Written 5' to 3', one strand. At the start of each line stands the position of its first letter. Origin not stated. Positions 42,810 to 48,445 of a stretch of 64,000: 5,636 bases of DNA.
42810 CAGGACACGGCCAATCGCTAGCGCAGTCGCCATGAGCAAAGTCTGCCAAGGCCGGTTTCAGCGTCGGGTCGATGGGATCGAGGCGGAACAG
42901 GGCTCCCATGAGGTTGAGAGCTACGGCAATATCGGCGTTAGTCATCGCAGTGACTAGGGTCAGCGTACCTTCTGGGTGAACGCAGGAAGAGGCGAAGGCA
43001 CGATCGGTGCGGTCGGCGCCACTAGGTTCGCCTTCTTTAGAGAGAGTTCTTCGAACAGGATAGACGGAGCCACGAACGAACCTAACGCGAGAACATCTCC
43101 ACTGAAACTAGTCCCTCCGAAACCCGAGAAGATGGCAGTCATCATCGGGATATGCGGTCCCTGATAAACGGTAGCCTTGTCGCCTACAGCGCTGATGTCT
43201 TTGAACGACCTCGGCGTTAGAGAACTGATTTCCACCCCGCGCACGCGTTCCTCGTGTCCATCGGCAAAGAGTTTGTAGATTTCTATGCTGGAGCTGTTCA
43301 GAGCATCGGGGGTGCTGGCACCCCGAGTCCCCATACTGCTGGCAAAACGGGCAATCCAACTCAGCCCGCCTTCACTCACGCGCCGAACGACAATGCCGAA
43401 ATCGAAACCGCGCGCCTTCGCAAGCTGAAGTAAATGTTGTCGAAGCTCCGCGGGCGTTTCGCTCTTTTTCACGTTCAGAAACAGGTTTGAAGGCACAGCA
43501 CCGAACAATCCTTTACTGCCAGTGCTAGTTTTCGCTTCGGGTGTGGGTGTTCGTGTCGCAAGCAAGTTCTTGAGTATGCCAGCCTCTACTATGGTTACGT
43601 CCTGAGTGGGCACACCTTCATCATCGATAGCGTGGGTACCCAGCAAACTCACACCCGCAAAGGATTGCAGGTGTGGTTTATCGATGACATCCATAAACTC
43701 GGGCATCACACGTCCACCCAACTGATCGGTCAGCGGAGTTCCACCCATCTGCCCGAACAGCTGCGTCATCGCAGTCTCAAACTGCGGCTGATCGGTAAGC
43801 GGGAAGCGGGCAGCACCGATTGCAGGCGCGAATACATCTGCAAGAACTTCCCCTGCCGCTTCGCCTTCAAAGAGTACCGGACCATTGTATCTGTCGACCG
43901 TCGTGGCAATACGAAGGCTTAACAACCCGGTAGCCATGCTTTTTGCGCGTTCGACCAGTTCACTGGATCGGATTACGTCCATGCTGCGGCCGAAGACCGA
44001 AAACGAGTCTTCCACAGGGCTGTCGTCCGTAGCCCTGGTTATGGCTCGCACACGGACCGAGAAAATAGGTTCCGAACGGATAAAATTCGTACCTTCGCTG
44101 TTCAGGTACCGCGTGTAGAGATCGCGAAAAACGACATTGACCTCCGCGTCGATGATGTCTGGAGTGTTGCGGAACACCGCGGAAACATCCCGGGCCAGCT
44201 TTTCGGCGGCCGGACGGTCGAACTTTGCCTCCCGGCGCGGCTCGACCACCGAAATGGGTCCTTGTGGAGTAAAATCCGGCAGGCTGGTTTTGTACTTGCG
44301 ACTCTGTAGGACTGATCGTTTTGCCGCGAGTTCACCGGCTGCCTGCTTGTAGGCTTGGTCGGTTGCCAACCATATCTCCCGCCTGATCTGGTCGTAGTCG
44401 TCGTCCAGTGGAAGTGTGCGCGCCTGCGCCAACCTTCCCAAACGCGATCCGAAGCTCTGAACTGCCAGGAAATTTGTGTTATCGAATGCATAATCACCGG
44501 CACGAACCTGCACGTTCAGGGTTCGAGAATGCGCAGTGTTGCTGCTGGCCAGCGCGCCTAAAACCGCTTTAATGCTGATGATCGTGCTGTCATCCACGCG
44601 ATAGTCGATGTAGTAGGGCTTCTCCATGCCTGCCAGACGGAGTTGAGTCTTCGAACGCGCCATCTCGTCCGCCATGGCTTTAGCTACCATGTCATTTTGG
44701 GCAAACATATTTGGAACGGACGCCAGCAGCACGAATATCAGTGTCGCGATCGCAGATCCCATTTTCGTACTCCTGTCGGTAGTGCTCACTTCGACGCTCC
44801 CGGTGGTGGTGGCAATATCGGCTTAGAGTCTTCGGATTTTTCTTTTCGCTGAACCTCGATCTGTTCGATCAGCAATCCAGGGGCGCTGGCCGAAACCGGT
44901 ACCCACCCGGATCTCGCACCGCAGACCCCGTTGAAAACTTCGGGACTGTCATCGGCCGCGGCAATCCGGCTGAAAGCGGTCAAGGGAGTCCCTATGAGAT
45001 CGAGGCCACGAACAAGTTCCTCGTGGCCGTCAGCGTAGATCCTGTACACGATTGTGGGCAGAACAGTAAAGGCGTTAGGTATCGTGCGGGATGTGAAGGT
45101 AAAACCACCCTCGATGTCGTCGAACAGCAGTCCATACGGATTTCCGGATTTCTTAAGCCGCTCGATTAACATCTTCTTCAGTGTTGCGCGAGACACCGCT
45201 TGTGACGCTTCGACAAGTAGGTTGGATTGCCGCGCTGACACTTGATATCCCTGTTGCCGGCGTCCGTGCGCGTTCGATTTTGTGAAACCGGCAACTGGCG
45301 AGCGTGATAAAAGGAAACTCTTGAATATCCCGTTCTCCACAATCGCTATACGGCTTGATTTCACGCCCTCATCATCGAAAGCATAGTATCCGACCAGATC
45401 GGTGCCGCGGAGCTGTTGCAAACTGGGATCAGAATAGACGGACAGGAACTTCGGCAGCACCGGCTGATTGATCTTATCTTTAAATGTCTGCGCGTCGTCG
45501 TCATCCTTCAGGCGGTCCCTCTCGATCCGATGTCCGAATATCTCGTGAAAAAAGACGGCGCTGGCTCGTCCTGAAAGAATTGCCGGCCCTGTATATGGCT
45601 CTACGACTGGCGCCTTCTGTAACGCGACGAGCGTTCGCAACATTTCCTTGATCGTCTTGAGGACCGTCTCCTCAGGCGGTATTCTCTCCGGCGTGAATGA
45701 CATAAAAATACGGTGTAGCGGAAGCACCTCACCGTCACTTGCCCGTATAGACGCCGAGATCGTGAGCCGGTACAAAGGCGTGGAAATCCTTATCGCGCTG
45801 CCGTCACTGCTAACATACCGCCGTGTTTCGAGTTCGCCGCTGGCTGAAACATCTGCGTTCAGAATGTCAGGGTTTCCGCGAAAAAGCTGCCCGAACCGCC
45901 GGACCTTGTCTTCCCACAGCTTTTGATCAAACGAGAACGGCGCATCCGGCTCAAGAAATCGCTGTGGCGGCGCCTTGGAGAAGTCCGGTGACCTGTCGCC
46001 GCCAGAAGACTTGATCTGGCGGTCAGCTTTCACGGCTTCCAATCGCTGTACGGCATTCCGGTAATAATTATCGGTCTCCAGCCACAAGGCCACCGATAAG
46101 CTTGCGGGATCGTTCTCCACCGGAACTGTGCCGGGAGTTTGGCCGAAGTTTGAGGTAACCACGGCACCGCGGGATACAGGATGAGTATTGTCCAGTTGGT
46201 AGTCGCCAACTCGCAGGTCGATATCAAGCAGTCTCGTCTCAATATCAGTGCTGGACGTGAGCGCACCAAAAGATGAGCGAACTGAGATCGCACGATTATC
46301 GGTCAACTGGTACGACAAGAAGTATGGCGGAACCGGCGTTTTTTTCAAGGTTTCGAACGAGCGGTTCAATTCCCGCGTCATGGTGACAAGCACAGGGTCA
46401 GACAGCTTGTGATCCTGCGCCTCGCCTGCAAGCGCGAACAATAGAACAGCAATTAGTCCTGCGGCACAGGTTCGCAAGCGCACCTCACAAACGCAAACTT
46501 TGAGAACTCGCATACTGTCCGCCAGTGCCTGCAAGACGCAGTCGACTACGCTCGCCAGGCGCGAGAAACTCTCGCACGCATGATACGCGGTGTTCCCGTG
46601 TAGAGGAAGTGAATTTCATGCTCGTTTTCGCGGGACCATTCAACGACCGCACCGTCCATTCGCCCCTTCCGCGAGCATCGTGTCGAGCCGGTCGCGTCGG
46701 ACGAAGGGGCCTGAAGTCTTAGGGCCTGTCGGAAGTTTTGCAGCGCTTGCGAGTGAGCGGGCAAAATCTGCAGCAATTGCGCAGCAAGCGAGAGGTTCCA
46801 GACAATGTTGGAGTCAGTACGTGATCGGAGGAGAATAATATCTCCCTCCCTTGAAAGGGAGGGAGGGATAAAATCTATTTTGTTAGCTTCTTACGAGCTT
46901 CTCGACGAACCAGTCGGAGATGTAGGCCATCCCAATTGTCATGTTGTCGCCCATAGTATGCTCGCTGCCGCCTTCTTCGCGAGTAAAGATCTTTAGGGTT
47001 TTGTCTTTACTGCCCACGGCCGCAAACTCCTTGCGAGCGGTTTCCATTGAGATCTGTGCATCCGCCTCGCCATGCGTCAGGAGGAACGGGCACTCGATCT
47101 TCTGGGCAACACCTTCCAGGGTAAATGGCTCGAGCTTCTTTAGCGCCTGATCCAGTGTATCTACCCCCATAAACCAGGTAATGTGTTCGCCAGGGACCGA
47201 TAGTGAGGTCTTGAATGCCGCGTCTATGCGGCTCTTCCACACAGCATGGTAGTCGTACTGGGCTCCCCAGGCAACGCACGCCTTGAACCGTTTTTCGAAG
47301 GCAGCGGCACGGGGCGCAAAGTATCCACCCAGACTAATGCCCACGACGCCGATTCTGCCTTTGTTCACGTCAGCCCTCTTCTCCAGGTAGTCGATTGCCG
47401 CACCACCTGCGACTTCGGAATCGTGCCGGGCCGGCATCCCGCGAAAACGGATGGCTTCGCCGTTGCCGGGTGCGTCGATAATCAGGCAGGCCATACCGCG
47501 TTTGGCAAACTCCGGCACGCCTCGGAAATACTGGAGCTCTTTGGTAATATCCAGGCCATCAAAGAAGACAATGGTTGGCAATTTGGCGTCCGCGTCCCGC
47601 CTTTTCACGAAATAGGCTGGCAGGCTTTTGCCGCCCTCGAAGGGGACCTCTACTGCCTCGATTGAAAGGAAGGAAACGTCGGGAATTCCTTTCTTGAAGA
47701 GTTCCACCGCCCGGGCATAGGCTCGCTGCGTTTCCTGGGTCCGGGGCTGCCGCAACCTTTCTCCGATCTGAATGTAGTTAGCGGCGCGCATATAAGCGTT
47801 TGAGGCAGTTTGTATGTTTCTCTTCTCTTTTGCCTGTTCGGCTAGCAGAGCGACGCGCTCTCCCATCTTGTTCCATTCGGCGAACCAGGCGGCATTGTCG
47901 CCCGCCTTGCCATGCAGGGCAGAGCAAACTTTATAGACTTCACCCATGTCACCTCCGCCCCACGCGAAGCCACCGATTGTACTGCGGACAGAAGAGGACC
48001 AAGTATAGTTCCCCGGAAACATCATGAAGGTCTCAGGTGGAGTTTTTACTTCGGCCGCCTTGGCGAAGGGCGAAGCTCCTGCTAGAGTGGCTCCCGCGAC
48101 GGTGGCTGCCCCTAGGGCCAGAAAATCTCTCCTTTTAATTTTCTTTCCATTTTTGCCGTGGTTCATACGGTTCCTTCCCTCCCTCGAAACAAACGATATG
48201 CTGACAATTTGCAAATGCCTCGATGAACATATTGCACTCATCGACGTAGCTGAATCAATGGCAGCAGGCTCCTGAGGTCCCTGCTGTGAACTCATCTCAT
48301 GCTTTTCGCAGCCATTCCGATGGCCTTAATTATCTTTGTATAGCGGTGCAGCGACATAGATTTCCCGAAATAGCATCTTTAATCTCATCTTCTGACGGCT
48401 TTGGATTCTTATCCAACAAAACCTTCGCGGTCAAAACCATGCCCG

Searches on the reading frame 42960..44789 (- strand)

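Call 108: search_protein_families(library=pfam, proteins=[window:42960-44789:-], max_evalue=0.00001)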
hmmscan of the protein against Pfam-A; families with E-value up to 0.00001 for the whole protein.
window:42960-44789:- (609 aa): 1 family
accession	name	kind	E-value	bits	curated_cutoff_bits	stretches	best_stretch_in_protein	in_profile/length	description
PF19289.4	PmbA_TldD_3rd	-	1.1e-19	70.9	22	1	304-450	5-134/220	PmbA/TldA metallopeptidase C-terminal domain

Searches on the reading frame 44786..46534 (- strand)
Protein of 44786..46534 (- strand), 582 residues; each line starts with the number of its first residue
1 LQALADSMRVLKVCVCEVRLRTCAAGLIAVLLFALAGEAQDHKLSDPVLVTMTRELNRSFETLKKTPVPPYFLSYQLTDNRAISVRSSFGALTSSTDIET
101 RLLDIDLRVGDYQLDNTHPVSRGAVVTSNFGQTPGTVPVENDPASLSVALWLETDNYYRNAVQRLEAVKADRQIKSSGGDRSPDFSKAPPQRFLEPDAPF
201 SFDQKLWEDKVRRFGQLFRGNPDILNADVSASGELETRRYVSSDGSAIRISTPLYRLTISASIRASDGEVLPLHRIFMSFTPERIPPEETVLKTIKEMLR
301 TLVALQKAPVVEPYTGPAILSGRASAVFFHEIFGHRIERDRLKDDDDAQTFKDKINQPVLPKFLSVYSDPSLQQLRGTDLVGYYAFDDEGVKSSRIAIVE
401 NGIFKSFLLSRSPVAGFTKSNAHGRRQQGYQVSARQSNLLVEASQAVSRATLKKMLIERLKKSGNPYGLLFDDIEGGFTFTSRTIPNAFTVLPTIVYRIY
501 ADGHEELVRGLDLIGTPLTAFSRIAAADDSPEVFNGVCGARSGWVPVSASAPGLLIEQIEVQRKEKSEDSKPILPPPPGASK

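Call 108: search_protein_families(library=pfam, proteins=[window:44786-46534:-], max_evalue=0.00001)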
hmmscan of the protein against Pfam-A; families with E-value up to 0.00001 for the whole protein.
window:44786-46534:- (582 aa): 1 family
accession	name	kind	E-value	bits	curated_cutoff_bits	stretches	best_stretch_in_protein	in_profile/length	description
PF19289.4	PmbA_TldD_3rd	-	2.1e-27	96.2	22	1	317-562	5-219/220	PmbA/TldA metallopeptidase C-terminal domain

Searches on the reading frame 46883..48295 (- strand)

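Call 108: search_protein_families(library=pfam, proteins=[window:46883-48295:-], max_evalue=0.00001)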
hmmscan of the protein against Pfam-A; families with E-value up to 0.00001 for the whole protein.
window:46883-48295:- (470 aa): 5 families
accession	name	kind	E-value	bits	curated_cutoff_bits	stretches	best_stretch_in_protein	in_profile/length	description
PF06500.17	FrsA-like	-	2.6e-14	53.3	22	1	134-346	94-299/414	Esterase FrsA-like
PF00326.27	Peptidase_S9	-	3.6e-11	43.4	22.6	1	264-467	11-210/213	Prolyl oligopeptidase family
PF12146.15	Hydrolase_4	-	5.3e-10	39.4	27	0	396-437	186-227/239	Serine aminopeptidase, S33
PF08840.17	BAAT_C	-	5.8e-06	27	20.9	0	300-422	9-134/210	BAAT / Acyl-CoA thioester hydrolase C terminal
PF02129.25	Peptidase_S15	-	7.5e-06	26.3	23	0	237-349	17-132/262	X-Pro dipeptidyl-peptidase (S15 family)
